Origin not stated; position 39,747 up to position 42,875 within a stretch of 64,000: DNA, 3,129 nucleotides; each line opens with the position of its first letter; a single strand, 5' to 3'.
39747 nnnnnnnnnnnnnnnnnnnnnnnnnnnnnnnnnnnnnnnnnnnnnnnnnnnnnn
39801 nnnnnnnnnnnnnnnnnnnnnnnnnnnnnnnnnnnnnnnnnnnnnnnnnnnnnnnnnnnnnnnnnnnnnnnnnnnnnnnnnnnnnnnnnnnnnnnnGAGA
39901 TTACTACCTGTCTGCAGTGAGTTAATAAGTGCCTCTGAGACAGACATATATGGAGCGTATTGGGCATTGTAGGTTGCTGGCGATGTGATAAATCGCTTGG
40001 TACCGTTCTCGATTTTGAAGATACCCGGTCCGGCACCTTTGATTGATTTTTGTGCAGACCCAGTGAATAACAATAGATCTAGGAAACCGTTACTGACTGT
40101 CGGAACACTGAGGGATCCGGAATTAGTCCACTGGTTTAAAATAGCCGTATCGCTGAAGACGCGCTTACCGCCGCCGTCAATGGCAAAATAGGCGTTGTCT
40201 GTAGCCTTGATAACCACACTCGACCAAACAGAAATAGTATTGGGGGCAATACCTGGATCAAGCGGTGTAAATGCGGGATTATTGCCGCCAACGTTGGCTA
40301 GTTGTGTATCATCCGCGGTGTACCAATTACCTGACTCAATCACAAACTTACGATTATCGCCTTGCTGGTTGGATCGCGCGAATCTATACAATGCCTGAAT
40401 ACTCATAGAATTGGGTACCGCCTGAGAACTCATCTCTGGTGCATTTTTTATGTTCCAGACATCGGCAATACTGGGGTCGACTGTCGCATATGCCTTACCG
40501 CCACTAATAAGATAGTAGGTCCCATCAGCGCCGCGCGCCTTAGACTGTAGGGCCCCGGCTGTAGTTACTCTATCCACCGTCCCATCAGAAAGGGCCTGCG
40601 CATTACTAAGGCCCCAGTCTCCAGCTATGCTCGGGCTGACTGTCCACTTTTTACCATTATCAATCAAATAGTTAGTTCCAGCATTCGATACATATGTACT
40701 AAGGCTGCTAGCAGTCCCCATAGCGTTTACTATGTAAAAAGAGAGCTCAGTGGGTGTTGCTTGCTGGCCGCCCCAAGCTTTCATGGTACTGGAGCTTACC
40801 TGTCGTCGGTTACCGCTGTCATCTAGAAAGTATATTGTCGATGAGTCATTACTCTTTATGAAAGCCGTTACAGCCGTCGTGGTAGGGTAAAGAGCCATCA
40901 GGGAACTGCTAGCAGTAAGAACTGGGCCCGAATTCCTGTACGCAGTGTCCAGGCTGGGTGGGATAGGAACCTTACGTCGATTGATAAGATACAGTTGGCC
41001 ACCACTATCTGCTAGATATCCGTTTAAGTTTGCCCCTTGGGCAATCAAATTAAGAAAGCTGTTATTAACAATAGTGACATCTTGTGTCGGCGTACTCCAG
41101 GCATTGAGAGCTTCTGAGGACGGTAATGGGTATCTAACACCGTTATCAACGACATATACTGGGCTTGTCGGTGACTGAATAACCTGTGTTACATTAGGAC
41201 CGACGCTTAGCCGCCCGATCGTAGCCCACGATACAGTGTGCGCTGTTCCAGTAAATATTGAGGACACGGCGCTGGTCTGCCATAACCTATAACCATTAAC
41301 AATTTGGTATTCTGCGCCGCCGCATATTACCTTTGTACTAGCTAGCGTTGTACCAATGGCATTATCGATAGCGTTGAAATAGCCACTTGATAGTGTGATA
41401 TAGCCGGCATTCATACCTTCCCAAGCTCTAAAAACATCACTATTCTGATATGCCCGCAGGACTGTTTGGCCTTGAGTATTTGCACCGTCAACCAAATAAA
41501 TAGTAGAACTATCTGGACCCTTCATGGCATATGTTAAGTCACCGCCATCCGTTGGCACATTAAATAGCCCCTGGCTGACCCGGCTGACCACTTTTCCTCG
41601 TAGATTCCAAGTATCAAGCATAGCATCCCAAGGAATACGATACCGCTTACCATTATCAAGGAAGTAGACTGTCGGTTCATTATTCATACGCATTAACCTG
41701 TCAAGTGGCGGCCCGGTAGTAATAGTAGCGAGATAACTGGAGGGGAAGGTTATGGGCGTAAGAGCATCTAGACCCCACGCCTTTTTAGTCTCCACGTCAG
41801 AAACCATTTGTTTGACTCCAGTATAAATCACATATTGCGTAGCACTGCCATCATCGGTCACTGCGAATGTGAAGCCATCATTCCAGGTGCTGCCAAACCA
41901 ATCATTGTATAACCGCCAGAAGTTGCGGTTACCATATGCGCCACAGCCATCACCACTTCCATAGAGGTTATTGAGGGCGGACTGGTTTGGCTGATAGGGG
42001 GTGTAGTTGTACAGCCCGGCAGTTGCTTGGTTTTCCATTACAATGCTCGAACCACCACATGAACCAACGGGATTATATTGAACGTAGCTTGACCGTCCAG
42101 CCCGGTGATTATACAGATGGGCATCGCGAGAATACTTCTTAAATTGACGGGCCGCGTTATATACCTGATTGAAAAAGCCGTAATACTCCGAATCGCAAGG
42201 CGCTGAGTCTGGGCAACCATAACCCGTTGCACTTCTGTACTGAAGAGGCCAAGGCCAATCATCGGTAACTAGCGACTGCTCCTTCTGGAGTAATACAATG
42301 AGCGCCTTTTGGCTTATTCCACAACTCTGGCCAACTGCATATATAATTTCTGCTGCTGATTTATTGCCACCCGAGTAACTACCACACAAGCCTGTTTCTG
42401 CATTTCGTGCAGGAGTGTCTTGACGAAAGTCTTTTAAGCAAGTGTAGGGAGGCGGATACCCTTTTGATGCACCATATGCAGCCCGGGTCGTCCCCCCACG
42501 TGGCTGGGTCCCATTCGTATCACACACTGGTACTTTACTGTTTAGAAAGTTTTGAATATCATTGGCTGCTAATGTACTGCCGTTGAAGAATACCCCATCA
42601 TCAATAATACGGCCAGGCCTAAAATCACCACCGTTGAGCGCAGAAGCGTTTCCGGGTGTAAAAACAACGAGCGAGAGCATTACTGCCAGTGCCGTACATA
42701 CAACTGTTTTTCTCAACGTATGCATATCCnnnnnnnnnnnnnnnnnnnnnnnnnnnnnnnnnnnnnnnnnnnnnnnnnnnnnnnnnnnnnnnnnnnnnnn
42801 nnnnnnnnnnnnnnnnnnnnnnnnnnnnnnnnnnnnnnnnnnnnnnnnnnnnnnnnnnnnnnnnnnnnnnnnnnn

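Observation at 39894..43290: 943-aa secreted protein with about 12 tandem ~55-aa repeats behind a Cys-rich hydrolase-like head, co-transcribed with a small anchored protein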

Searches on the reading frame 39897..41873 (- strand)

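Call 9: search_protein_families(library=pfam, proteins=[window:39897-41873:-], max_evalue=10)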
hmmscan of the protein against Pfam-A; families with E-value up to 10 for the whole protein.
seq(659 aa): 1 family
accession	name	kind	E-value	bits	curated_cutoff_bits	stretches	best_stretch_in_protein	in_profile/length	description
PF05108.18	T7SS_ESX1_EccB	-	1.1e-09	37.9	27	2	10-59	414-462/474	Type VII secretion system ESX-1, transport TM domain B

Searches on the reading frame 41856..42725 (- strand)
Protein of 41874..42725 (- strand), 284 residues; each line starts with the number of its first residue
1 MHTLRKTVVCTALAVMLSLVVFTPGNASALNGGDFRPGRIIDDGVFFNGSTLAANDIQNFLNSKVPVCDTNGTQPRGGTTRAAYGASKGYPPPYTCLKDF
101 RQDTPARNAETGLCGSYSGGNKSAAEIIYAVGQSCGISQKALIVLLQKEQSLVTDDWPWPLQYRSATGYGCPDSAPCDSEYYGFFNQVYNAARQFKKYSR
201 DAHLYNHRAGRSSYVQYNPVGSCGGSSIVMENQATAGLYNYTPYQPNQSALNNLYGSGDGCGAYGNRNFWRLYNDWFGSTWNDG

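Call 9: search_protein_families(library=pfam, proteins=[window:41874-42725:-], max_evalue=10)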
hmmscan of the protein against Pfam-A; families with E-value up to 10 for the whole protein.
seq(284 aa): 0 families

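Call 48: search_protein_representatives(protein=window:41856-42644:-)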
Query: 263 residues. Proteins with E-value up to 0.001 (for the whole library): 3655; up to 1e-10: 2739; up to 1e-30: 2184. The best 150 are listed.
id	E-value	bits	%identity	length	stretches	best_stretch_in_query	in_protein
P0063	2.0e-220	745.6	46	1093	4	2-254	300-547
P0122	3.1e-199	676.1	42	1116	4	4-252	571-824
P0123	3.5e-152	521.8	41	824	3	4-253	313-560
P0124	9.3e-133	458.0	72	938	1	2-261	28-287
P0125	1.9e-132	457.0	74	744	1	1-258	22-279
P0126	2.9e-131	453.2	73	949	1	1-255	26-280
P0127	1.2e-130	451.1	73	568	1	2-260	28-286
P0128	5.5e-129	445.7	71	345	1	2-260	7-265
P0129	1.5e-125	434.4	71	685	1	1-256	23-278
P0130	1.0e-124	431.7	70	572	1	2-254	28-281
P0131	5.4e-124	429.3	70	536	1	2-256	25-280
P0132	5.9e-124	429.2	70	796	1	1-258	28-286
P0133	2.2e-123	427.3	69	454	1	2-255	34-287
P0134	4.3e-123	426.3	70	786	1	2-253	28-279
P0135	1.6e-121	421.1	70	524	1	2-255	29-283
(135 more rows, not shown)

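Call 49: predict_structure(alignment_id=A3)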
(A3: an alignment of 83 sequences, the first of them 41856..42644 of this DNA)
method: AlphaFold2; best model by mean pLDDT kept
length: 263 residues; sequences in the alignment: 83
mean_pLDDT: 95.0   pTM: 0.91
mean pLDDT of the five models: 95.0, 94.8, 94.0, 94.0, 93.2
residues with pLDDT >= 90: 244; 70-90: 10; 50-70: 4; < 50: 5
segments of 3 or more residues with pLDDT < 50: 259-263
pLDDT, mean of each block of 10 residues (from residue 1): 89 98 98 98 98 98 98 98 97 98 99 99 97 96 86 94 98 97 97 96 98 97 95 95 98 73 43
secondary structure, 60 per line:
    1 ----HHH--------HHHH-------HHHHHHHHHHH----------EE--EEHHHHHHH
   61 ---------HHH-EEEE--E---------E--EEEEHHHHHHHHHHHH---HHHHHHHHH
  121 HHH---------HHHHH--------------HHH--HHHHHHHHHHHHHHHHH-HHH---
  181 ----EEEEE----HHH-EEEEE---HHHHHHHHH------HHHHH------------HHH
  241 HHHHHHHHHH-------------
elements in order: H16-19 H27-37 H54-60 E74-77 E93-96 H97-108 H112-123 H133-137 H157-173 E185-189 E198-202 H206-214 H221-225 H238-250

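Call 51: fold_search(model_id=the predicted structure, library=pdb)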
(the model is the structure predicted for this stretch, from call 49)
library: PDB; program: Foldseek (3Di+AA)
matches with E <= 10: 33; with E <= 0.001: 0
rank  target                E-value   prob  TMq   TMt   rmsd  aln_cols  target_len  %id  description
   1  9vma_A                2.0e+00  0.05  0.14  0.09  11.3       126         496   14  Cryo-EM structure of substrate-bound DRT9 hexamer complex (released 2025-08-20)
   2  7pj4                  3.2e+00  0.20  0.29  0.28   6.1       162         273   10  Crystal structure of catalytic domain in closed conformation of LytB (E585Q)from Streptococcus pneumoniae (released 2022-09-07)
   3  3w6f_A                3.6e+00  0.05  0.16  0.25  11.0       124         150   14  Crystal structure of catalytic domain of chitinase from Ralstonia sp. A-471 (E162Q) in complex with disaccharide (released 2013-05-15)
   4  3w6b_B                3.6e+00  0.04  0.16  0.24  10.6       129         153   16  Crystal structure of catalytic domain of chitinase from Ralstonia sp. A-471 (released 2013-05-15)
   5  3w6e_D                3.8e+00  0.04  0.16  0.24  12.4       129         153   16  Crystal structure of catalytic domain of chitinase from Ralstonia sp. A-471 (E162Q) (released 2013-05-15)
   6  2yjn_B                4.3e+00  0.03  0.10  0.08  10.7        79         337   15  Structure of the glycosyltransferase EryCIII from the erythromycin biosynthetic pathway, in complex with its activatin (released 2011-11-09)
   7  153l                  4.5e+00  0.07  0.24  0.32   9.7       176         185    8  THE REFINED STRUCTURES OF GOOSE LYSOZYME AND ITS COMPLEX WITH A BOUND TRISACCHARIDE SHOW THAT THE "GOOSE-TYPE LYSOZYMES  (released 1995-01-26)
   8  3wyh_A                4.5e+00  0.06  0.24  0.31   9.4       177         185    9  Structure of disulfide bond deletion mutant of ostrich egg white lysozyme (released 2014-10-15)
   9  6o43                  4.5e+00  0.04  0.22  0.27  10.2       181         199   11  Crystal structure of a lysin protein from Staphylococcus phage P68 (released 2019-07-10)
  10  8jsu_B                4.5e+00  0.01  0.13  0.12  13.9       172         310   12  The crystal structure of TvaE in complex with TvaLP (released 2025-09-03)
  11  3w6e_B                4.8e+00  0.02  0.14  0.21  10.8       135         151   14  Crystal structure of catalytic domain of chitinase from Ralstonia sp. A-471 (E162Q) (released 2013-05-15)
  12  3w6e_A                5.1e+00  0.03  0.16  0.23  10.9       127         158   15  Crystal structure of catalytic domain of chitinase from Ralstonia sp. A-471 (E162Q) (released 2013-05-15)
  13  6fxo                  5.4e+00  0.04  0.21  0.24  16.0       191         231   11  Crystal structure of Major Bifunctional Autolysin (released 2019-03-20)
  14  8yxn_A                5.4e+00  0.02  0.24  0.25  18.2       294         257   10  X-ray structure of Clostridium perfringens autolysin catalytic domain in the P1 form (released 2024-05-15)
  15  3gxk_C                6.0e+00  0.08  0.27  0.38   9.0       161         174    8  The crystal structure of g-type lysozyme from Atlantic cod (Gadus morhua L.) in complex with NAG oligomers sheds new l (released 2009-10-20)
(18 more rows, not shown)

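Call 54: search_protein_families(library=pfam, alignment_id=A4, max_evalue=0.001)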
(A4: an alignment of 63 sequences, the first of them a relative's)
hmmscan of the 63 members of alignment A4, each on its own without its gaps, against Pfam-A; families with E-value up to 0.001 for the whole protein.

A. member 1, P0125 (744 aa): 3 families
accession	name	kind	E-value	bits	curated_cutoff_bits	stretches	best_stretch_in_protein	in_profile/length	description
PF07705.17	CARDB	-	6.2e-07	30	22.7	1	404-479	9-81/101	CARDB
PF00927.28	Transglut_C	-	4e-06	27.3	26.6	0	641-707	9-81/106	Transglutaminase family, C-terminal ig like domain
PF16640.11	Big_3_5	-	0.00092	20.2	35.5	0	403-468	1-58/88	Bacterial Ig-like domain (group 3)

B. families by the number of members that match (of 63 scanned): 30 families (the first 25 are shown)
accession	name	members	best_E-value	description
PF18885.6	DUF5648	9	5.2e-82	Domain of unknown function (DUF5648)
PF16158.11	N_BRCA1_IG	6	3e-17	Ig-like domain from next to BRCA1 gene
PF10633.15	NPCBM_assoc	3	3.1e-06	NPCBM-associated, NEW3 domain of alpha-galactosidase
PF07705.17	CARDB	2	5.2e-21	CARDB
PF01839.29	FG-GAP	2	2.7e-17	FG-GAP repeat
PF13517.12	FG-GAP_3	2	4e-15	FG-GAP-like repeat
PF06280.18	fn3_5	2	8.1e-07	Fn3-like domain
PF01453.30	B_lectin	2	1.6e-05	D-mannose binding lectin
PF16640.11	Big_3_5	2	3.8e-05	Bacterial Ig-like domain (group 3)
PF14200.12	RicinB_lectin_2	1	5.5e-95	Ricin-type beta-trefoil lectin domain-like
PF00652.28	Ricin_B_lectin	1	3.7e-37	Ricin-type beta-trefoil lectin domain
PF00932.25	LTD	1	2.3e-10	Lamin Tail Domain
PF22888.1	FIMAH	1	3.1e-09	FIMAH domain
PF03896.21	TRAP_alpha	1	3.6e-09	Translocon-associated protein (TRAP), alpha subunit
PF13584.12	BatD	1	7.6e-09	BatD DUF11 like domain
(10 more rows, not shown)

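Call 55: fold_search(model_id=the predicted structure, library=viral)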
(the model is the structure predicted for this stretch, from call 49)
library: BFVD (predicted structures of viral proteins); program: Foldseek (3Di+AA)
matches with E <= 10: 65; with E <= 0.001: 0
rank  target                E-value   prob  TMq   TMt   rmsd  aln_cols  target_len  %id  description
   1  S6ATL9                1.8e-01  0.72  0.34  0.13   9.0       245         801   11  Putative tail lysin [Bacillus phage phiNIT1]
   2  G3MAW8                2.9e-01  0.60  0.26  0.27   8.0       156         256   12  Gp588 [Bacillus phage G]
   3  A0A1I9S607            4.5e-01  0.35  0.28  0.14  12.1       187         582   15  (no name in the UniProt tables at hand)
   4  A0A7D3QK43            5.3e-01  0.63  0.40  0.12   9.6       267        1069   13  (no name in the UniProt tables at hand)
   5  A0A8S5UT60            5.9e-01  0.41  0.29  0.26   5.5       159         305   12  Beta- N-acetylglucosaminidase [Myoviridae sp. ctYA416]
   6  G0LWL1                5.9e-01  0.20  0.21  0.28   9.0       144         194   12  Transglycosylase SLT domain-containing protein [Campylobacter phage CP81]
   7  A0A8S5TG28            8.3e-01  0.51  0.23  0.23   3.7        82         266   16  Mannosyl-glycoprotein endo-beta-N-acetylglucosaminidase [Myoviridae sp. ctIty1]
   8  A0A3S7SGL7            8.8e-01  0.15  0.32  0.08  18.3       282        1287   13  (no name in the UniProt tables at hand)
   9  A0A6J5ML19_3          8.8e-01  0.01  0.11  0.04  19.9       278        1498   11  Helicase, C-terminal [uncultured Caudovirales phage]
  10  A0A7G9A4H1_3          1.0e+00  0.41  0.25  0.07   8.6       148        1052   13  Tape measure domain protein [Bacteriophage sp.]
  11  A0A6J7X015            1.2e+00  0.13  0.17  0.13   7.2       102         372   12  LT_GEWL domain containing protein [uncultured Caudovirales phage]
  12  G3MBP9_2              1.4e+00  0.21  0.35  0.08  10.0       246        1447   11  Gp183 [Bacillus phage G]
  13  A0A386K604            1.5e+00  0.25  0.19  0.29   6.5        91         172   13  Putative lytic transglycosylase [Dickeya phage vB_DsoM_JA11]
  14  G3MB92                1.5e+00  0.15  0.27  0.15  11.7       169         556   16  Peptidoglycan hydrolase [Bacillus phage G]
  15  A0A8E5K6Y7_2          2.1e+00  0.04  0.19  0.06   9.9       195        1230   11  (no name in the UniProt tables at hand)
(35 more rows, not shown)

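Call 80: find_related_loci(query=A3, collection=genome_contigs, flank=2000)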
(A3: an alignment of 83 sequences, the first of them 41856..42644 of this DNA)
Query A3 (263 aa) in genome_contigs; peptide patterns used: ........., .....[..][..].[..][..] (x = any residue, [..] = any of these).
599 stretches matched a pattern (row limit reached: there are more); 593 encode a relative of the query (tblastn E <= 1e-3); the best 80 are kept; 80 distinct loci.
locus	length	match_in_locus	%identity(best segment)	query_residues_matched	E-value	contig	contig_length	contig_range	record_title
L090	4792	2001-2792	73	1-263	6e-133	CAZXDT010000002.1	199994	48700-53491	MAG TPA_asm: uncultured Candidatus Saccharibacteria bacterium isolate SRP193066_co1_99 genome assembly, contig: NODE_94_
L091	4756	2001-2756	72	2-253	1e-127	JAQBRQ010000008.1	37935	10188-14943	MAG: Candidatus Saccharibacteria bacterium isolate RYN_405 scaffold_4526404, whole genome shotgun sequence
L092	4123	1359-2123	73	2-252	8e-127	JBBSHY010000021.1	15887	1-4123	MAG: Candidatus Saccharimonadales bacterium isolate LS3_sbin.2 LS3_sbin.2_K_431293_L_15887_cov_17.9717, whole genome sho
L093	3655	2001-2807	65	1-262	7e-125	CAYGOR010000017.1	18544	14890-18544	MAG TPA_asm: uncultured Candidatus Saccharibacteria bacterium isolate ERP116193_co1_190 genome assembly, contig: NODE_79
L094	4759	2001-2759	70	1-253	6e-123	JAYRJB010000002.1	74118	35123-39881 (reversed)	MAG: Candidatus Saccharimonadales bacterium isolate SZ_szas25bin.8 k141_255338, whole genome shotgun sequence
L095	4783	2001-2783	65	2-262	3e-122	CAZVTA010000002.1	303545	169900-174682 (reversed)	MAG TPA_asm: uncultured Candidatus Saccharibacteria bacterium isolate SRP342105_co3_76 genome assembly, contig: NODE_8_l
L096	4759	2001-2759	70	1-252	3e-122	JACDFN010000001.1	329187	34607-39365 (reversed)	MAG: Candidatus Saccharibacteria bacterium isolate MGR_bin387 SD2905_NODE_2_length_329187_cov_2.685598, whole genome sho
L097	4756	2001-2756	70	2-253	5e-122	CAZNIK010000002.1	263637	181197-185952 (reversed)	MAG TPA_asm: uncultured Candidatus Saccharibacteria bacterium isolate binchicken_co245_158 genome assembly, contig: NODE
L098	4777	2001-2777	66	1-253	2e-121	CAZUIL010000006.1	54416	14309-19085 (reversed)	MAG TPA_asm: uncultured Candidatus Saccharibacteria bacterium isolate SRP144015_co1_52 genome assembly, contig: NODE_312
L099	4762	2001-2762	67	1-254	5e-120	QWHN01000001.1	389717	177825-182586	MAG: Candidatus Saccharibacteria bacterium CPR2 test_scaffold_49, whole genome shotgun sequence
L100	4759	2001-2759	69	2-253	3e-120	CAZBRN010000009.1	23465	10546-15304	MAG TPA_asm: uncultured Candidatus Saccharibacteria bacterium isolate SRP286056_co2_432 genome assembly, contig: NODE_31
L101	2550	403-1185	66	1-253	9e-125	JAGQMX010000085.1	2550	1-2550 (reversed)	MAG: Candidatus Saccharibacteria bacterium isolate HKST-UBA53 2011-04-20_1_(paired)_contig_337007, whole genome shotgun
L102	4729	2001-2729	68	2-256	1e-118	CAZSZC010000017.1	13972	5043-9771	MAG TPA_asm: uncultured Candidatus Saccharibacteria bacterium isolate SRP298887_co1_348 genome assembly, contig: NODE_44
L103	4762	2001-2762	67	2-254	6e-118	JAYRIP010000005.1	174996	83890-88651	MAG: Candidatus Saccharimonadales bacterium isolate SZ_szas25bin.56 k141_553432, whole genome shotgun sequence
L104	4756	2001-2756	67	2-253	8e-117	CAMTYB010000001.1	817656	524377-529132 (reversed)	MAG: uncultured Candidatus Saccharibacteria bacterium isolate G04_MAG_00031 genome assembly, contig: G04_MAG_00031_00000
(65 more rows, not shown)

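Call 81: search_dna_similar(query=window:41856-42644:-, collection=phages, mode=protein, max_evalue=0.01, max_rows=15)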
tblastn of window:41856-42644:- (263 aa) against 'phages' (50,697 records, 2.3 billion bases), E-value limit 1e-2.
No match.
